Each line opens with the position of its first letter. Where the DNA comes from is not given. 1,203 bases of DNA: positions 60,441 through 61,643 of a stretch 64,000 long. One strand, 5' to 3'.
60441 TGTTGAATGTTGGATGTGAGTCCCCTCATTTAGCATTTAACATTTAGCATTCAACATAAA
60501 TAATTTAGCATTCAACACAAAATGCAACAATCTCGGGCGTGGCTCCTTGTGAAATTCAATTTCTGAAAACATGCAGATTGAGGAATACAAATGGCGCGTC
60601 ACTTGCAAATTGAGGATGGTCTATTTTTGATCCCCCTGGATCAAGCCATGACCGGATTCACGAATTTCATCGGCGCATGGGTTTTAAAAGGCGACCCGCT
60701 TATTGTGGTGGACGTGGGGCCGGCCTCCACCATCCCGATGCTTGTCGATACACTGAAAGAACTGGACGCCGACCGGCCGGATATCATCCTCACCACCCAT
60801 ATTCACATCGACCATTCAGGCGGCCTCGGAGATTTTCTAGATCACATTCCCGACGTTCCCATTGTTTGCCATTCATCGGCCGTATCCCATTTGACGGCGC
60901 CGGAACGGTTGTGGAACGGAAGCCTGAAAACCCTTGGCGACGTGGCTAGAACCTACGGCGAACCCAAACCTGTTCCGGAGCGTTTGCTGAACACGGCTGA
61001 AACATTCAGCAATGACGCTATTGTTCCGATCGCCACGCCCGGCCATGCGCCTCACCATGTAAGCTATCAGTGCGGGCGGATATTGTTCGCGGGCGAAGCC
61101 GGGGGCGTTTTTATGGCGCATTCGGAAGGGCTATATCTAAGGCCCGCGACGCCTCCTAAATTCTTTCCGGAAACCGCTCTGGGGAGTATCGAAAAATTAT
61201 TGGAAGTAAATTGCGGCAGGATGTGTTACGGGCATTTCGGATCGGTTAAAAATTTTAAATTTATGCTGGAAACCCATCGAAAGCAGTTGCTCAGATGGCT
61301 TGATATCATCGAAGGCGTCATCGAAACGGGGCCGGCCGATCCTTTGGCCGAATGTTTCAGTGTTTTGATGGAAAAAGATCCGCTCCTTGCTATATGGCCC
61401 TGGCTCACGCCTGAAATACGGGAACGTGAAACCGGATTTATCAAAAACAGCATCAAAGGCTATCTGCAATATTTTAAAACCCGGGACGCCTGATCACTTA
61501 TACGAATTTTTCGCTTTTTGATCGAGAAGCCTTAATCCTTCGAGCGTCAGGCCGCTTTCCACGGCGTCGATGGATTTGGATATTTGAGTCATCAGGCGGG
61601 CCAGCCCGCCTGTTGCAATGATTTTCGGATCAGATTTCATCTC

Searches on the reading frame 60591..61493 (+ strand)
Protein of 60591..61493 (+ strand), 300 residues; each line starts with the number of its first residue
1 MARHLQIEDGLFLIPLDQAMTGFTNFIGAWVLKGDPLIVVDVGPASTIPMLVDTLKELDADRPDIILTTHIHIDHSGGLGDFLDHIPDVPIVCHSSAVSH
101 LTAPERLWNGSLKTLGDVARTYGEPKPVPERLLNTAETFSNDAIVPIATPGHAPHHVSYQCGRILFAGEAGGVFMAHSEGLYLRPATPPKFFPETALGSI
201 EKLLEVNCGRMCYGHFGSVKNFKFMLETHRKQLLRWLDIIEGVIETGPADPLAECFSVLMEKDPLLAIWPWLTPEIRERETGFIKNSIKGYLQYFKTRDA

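Call 28: search_protein_families(library=pfam, proteins=[window:60591-61493:+])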
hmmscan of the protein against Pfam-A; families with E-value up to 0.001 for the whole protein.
window:60591-61493:+ (300 aa): 2 families
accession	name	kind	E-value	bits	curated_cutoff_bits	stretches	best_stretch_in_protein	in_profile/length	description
PF00753.33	Lactamase_B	-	6.9e-21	75.5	22.7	1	30-215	9-196/196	Metallo-beta-lactamase superfamily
PF12706.13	Lactamase_B_2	-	2.3e-05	24.5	27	1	57-104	25-73/200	Beta-lactamase superfamily domain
